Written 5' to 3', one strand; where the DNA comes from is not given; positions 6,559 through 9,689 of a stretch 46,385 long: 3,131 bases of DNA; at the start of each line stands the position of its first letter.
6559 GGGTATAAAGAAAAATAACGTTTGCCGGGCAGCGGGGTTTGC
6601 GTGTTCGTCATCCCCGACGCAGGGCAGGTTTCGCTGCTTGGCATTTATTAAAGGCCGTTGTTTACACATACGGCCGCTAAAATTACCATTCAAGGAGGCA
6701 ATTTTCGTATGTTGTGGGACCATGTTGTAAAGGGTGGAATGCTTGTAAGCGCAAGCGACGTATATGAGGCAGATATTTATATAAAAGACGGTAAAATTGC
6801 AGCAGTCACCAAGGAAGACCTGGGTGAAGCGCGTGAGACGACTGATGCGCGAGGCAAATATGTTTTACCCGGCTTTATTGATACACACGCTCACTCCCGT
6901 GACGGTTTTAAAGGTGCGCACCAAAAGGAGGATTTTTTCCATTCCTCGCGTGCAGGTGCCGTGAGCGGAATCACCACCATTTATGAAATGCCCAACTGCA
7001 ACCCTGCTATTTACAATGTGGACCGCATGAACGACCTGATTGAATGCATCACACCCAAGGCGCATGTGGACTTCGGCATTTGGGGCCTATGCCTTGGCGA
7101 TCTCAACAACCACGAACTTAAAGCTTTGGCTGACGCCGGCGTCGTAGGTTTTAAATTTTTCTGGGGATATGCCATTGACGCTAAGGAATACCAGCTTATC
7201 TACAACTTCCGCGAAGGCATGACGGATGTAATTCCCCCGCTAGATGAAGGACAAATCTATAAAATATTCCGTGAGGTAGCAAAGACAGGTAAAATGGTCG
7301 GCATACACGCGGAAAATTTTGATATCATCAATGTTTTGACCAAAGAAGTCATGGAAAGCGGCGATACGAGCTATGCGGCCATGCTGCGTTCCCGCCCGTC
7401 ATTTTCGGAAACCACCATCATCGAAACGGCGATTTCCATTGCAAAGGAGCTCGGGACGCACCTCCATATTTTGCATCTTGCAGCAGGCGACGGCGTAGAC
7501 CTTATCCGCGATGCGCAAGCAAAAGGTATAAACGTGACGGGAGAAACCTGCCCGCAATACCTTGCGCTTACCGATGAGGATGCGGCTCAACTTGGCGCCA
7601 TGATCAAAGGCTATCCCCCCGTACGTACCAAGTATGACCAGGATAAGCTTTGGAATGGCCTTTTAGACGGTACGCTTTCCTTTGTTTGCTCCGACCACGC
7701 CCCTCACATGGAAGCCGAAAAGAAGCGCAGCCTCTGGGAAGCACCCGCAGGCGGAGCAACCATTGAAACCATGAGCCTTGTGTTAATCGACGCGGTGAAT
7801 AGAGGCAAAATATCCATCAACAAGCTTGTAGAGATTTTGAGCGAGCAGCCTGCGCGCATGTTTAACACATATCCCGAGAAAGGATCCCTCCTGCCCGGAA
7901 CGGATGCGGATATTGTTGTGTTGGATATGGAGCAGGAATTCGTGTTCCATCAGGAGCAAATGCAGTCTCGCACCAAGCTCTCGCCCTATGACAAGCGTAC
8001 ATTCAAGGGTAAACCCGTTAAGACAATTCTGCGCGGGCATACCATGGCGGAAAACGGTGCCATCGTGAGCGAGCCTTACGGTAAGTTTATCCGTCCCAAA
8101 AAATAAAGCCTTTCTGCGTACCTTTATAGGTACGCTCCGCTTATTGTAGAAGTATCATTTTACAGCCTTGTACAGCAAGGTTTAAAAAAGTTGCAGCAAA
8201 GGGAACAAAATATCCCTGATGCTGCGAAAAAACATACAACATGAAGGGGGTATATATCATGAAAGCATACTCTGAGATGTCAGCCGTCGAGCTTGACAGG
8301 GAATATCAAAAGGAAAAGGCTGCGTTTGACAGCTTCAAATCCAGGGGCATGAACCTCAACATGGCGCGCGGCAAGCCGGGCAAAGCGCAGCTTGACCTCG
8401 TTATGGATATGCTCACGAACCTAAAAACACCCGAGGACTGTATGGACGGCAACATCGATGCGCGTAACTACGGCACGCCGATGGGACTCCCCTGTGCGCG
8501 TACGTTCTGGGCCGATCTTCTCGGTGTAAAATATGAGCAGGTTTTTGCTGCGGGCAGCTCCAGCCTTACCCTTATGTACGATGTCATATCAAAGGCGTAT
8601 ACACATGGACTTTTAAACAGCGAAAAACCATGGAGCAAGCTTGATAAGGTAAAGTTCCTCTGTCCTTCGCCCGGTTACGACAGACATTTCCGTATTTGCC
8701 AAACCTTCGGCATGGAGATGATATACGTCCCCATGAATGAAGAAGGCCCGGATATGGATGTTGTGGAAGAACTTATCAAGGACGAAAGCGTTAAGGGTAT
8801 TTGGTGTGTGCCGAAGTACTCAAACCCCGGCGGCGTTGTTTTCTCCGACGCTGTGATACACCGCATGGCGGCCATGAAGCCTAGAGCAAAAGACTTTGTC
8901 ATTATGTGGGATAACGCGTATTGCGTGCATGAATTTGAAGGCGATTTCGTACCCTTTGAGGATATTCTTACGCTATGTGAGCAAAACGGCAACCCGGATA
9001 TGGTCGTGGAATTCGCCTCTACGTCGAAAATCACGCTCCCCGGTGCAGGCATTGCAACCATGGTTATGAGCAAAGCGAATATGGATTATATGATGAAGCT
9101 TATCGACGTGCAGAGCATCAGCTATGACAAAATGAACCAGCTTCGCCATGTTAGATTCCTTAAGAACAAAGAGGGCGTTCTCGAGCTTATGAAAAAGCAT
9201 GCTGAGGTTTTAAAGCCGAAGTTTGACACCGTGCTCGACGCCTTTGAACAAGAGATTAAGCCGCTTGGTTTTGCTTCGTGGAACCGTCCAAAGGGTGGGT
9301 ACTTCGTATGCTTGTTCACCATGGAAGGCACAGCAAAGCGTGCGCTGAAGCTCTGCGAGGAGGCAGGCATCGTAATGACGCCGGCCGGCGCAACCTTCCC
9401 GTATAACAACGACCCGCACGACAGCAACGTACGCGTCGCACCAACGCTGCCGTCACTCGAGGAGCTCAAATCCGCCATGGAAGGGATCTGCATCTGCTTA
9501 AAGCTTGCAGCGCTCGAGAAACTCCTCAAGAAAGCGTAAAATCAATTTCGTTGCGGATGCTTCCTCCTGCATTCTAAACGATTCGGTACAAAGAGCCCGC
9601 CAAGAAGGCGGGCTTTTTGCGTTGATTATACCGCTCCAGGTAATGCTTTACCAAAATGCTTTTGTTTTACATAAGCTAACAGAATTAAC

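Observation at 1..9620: Eight co-directional genes can be read as one linear hydantoin or N-carbamoyl-amino-acid fermentation route ending in substrate-level phosphorylation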

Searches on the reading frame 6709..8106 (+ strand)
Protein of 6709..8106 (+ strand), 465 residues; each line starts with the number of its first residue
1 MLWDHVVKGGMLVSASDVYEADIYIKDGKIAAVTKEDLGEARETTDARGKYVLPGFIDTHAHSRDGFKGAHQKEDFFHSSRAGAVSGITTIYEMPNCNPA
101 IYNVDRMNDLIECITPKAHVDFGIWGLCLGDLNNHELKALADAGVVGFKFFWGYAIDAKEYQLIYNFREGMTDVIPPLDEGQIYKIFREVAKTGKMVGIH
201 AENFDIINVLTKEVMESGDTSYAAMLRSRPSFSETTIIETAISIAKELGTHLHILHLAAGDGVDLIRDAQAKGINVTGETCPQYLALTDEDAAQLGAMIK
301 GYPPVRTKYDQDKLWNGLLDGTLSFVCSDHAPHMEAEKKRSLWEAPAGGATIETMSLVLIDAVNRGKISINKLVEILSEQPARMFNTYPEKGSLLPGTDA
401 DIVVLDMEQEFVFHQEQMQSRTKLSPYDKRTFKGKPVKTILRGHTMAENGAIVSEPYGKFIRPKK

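Call 5: search_protein_families(library=pfam, proteins=[window:6709-8106:+])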
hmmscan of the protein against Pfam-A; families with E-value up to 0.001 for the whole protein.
window:6709-8106:+ (465 aa): 2 families
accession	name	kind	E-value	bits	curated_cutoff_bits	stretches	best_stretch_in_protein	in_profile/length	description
PF01979.26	Amidohydro_1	-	5e-24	85.6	25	1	51-445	1-344/345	Amidohydrolase family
PF07969.17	Amidohydro_3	-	3.3e-13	50.4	29.7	2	43-62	1-20/472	Amidohydrolase family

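Call 6: search_protein_families(library=ncbifam, proteins=[window:6709-8106:+])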
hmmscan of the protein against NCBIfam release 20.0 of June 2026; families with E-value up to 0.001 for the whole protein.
window:6709-8106:+ (465 aa): 69 families (the best 25 are shown)
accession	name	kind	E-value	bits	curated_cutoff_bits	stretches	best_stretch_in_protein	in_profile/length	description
TIGR03178.1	allantoinase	equivalog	1.1e-104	350.7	357.85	1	4-462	1-440/441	allantoinase AllB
NF004839.0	PRK06189.1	equivalog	7.6e-100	334.7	631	1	1-464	1-448/451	allantoinase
TIGR02033.1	D-hydantoinase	equivalog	3.5e-94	316.3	393.25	1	6-462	2-453/454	dihydropyrimidinase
NF058539.1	ergo_uti2_ErtD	equivalog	1.3e-87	294.6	650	1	3-464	2-448/449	hydantoin-5-propionate amidohydrolase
NF058538.1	ergo_util_ErtD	equivalog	7.6e-87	292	600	1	4-463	2-446/446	hydantoin-5-propionate amidohydrolase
NF006559.0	PRK09060.1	equivalog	5.9e-85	285.2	482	1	3-462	5-437/444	dihydroorotase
TIGR00857.1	pyrC_multi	subfamily_domain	1.9e-84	284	279.05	1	19-449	4-411/412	dihydroorotase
NF009941.0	PRK13404.1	subfamily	1.6e-82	277.7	647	1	3-462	4-460/478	dihydropyrimidinase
NF002668.0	PRK02382.1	equivalog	9.3e-80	268.4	452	2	178-462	151-427/436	dihydroorotase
NF005960.0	PRK08044.1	equivalog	6.3e-79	265.8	688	1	1-462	1-449/453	allantoinase AllB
NF005751.0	PRK07575.1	equivalog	1.2e-75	254.7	529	1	11-459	12-432/440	dihydroorotase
NF006837.0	PRK09357.1-2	equivalog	1.1e-74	251.6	575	2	182-447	161-422/428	dihydroorotase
NF006688.0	PRK09236.1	equivalog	1.6e-71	241.4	535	1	6-461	5-440/444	dihydroorotase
NF006841.0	PRK09357.2-2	equivalog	3.5e-66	223.6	640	2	190-446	164-416/421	dihydroorotase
NF006845.0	PRK09357.2-6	equivalog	3e-61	207.4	728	2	226-445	203-423/428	dihydroorotase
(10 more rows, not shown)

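Call 21: search_solved_structures(query=window:6709-8106:+, max_evalue=1e-20)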
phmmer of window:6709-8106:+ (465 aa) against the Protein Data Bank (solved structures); distinct sequences matched with E-value up to 1e-20: 76 (the best 60 are shown).
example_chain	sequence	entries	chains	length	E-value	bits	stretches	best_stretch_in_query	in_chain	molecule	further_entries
1gkr_A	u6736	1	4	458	5.1e-85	289.3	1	3-462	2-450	NON-ATP DEPENDENT L-SELECTIVE HYDANTOINASE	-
1nfg_A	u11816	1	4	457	9.8e-63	215.9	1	4-465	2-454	D-hydantoinase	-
3hm7_A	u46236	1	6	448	5.1e-61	210.2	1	3-445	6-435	Allantoinase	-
1k1d_A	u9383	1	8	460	2.6e-60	207.9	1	6-463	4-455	D-hydantoinase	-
3sfw_A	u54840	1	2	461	3.9e-60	207.3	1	7-455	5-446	Dihydropyrimidinase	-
8hfd_A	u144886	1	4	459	3.7e-59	204.1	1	2-461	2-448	Allantoinase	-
4kqn_A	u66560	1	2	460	7e-59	203.2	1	7-455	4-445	D-hydantoinase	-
3e74_A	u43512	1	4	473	1.5e-58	202.1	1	2-461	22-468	Allantoinase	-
1yny_A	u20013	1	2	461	1.5e-58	202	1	7-455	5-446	D-Hydantoinase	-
4kir_A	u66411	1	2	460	1.6e-58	202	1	7-455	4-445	D-hydantoinase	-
4tqt_A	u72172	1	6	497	2.2e-53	185.1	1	5-462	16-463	D-hydantoinase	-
3mpg_A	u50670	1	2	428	5.9e-53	183.6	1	15-445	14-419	Dihydroorotase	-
4yiw_A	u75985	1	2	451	6.1e-53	183.6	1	179-445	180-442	Dihydroorotase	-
3dc8_A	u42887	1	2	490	5e-52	180.6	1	5-462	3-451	Dihydropyrimidinase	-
3gri_A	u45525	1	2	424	4.1e-47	164.4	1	181-447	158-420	Dihydroorotase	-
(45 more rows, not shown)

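Call 63: search_solved_structures(query=window:6709-8106:+, max_evalue=1e-58, show_alignments=3)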
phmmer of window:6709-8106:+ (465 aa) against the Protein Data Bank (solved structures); distinct sequences matched with E-value up to 1e-58: 7.
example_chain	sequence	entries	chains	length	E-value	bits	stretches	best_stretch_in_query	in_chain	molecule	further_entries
1gkr_A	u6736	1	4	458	5.1e-85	289.3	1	3-462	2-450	NON-ATP DEPENDENT L-SELECTIVE HYDANTOINASE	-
1nfg_A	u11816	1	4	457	9.8e-63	215.9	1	4-465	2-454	D-hydantoinase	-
3hm7_A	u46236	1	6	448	5.1e-61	210.2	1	3-445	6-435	Allantoinase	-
1k1d_A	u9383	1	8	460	2.6e-60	207.9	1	6-463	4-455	D-hydantoinase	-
3sfw_A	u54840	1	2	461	3.9e-60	207.3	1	7-455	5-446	Dihydropyrimidinase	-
8hfd_A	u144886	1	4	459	3.7e-59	204.1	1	2-461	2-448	Allantoinase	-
4kqn_A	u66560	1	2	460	7e-59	203.2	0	7-455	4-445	D-hydantoinase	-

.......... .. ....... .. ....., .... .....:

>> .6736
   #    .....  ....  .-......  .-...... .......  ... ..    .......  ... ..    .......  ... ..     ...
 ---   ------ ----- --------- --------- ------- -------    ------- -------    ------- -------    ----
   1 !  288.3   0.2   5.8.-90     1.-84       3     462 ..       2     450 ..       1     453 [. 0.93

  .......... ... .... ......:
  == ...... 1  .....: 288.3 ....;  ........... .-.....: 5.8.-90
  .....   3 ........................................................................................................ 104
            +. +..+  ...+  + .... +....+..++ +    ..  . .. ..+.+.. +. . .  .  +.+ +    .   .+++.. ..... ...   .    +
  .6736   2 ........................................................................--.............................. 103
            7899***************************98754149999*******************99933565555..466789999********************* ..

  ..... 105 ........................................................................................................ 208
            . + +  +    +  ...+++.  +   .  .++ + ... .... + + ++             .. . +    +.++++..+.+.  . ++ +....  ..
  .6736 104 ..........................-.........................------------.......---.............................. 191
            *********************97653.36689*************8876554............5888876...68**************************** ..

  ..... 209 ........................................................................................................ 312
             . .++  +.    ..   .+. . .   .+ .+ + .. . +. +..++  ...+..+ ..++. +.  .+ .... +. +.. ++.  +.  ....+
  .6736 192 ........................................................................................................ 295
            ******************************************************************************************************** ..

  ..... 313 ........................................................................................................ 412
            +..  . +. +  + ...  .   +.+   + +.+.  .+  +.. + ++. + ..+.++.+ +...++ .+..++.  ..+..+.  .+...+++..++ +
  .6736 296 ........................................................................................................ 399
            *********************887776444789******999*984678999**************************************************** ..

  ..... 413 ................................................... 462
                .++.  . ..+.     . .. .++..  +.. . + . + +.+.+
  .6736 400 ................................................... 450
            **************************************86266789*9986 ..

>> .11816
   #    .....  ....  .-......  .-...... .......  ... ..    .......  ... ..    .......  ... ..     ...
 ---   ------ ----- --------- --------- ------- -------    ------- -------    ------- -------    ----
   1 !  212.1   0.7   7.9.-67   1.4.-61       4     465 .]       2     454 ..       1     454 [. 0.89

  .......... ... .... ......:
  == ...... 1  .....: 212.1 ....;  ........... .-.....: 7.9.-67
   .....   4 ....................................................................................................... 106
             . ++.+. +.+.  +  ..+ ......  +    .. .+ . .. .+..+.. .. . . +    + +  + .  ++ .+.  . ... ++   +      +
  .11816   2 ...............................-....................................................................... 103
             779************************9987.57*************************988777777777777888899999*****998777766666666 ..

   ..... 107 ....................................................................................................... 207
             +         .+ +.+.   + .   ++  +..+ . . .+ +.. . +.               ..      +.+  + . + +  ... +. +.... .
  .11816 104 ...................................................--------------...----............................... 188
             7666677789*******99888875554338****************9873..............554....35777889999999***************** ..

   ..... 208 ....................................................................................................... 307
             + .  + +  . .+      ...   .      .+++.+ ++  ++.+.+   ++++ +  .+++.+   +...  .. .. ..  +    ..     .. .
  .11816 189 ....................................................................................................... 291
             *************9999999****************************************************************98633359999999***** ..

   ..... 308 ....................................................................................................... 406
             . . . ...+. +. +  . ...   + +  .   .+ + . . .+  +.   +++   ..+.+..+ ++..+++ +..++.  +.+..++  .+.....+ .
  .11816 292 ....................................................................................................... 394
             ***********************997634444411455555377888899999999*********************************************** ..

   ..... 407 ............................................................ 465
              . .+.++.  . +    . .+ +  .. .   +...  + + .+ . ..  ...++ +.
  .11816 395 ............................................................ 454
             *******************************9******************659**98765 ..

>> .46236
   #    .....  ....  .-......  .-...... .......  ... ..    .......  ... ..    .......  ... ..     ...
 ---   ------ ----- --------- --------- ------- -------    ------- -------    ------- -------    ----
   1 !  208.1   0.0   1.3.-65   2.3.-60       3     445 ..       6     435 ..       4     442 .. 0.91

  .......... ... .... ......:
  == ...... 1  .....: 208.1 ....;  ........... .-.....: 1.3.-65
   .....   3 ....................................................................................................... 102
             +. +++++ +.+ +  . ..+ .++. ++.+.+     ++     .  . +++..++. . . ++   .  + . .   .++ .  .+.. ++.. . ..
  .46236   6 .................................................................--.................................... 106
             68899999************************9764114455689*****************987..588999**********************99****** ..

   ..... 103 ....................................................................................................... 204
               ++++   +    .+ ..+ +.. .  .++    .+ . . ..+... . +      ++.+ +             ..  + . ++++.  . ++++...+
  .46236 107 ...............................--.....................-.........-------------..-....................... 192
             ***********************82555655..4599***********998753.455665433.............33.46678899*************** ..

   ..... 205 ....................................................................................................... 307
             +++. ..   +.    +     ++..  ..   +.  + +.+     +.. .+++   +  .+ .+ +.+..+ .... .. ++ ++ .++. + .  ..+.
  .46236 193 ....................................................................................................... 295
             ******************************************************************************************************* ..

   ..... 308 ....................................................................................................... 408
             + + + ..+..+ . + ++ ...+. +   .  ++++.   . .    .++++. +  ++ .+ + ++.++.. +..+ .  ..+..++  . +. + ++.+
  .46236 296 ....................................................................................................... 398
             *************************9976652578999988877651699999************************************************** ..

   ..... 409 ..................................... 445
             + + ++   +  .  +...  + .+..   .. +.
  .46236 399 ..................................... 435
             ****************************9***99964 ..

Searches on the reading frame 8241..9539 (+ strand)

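Call 5: search_protein_families(library=pfam, proteins=[window:8241-9539:+])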
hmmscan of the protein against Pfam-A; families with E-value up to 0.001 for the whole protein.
window:8241-9539:+ (432 aa): 2 families
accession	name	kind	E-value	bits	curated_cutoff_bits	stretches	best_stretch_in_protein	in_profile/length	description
PF12897.13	Asp_aminotransf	-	4e-153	510.6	27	1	17-430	5-419/421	Aspartate amino-transferase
PF00155.27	Aminotran_1_2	-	1.5e-13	51.1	19.7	1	74-414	35-359/361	Aminotransferase class I and II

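Call 6: search_protein_families(library=ncbifam, proteins=[window:8241-9539:+])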
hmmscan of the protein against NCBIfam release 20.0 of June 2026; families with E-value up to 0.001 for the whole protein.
window:8241-9539:+ (432 aa): 25 families
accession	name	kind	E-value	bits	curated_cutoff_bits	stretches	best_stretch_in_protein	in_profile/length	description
NF053594.1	AAT_Rv3722c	equivalog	3.9e-178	592.3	435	1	17-427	2-412/412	aspartate aminotransferase type Ic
NF041364.1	GntC_guanitoxin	equivalog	1.8e-15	56.7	415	1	140-387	88-328/356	guanitoxin biosynthesis PLP-dependent (S)-gamma-hydroxy-L-arginine cyclodehydratase GntC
NF052282.1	PLP_TF_PdxR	equivalog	8.5e-15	54.7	320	1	138-414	182-445/448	MocR-like pyridoxine biosynthesis transcription factor PdxR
NF052290.2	MocR_like_YczR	exception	5.2e-13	48.5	487.4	1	140-413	191-451/458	MocR-like transcription factor YczR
NF005732.0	PRK07550.1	equivalog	6.7e-12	45.1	366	1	140-400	121-368/389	aminotransferase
TIGR03540.1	DapC_direct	equivalog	2.2e-11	43.3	593.25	1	139-413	118-377/383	LL-diaminopimelate aminotransferase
NF006756.0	PRK09276.1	subfamily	8.7e-09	34.8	507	1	140-404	121-371/387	LL-diaminopimelate aminotransferase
NF005593.0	PRK07324.1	equivalog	6.5e-08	32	476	1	141-384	109-338/373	aminotransferase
NF004975.0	PRK06348.1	equivalog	6.6e-08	31.9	549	1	171-415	151-378/384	pyridoxal phosphate-dependent aminotransferase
NF006964.0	PRK09440.1-2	equivalog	2.2e-07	30.1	467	1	177-387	174-375/417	valine--pyruvate transaminase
NF006967.0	PRK09440.1-5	equivalog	1.3e-06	27.4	402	1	185-414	185-409/424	valine--pyruvate transaminase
NF005815.0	PRK07681.1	equivalog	3.9e-06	26.1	545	1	139-388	120-358/399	LL-diaminopimelate aminotransferase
NF004611.0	PRK05942.1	equivalog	4e-06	26.1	628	1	139-384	124-359/394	aspartate aminotransferase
TIGR01141.1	hisC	equivalog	4.8e-06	25.7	276.55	1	137-295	97-243/349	histidinol-phosphate transaminase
NF052286.1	ecto_TF_EhuR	exception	1.8e-05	23.5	480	1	151-294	197-330/458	MocR-like ectoine utilization transcription factor EhuR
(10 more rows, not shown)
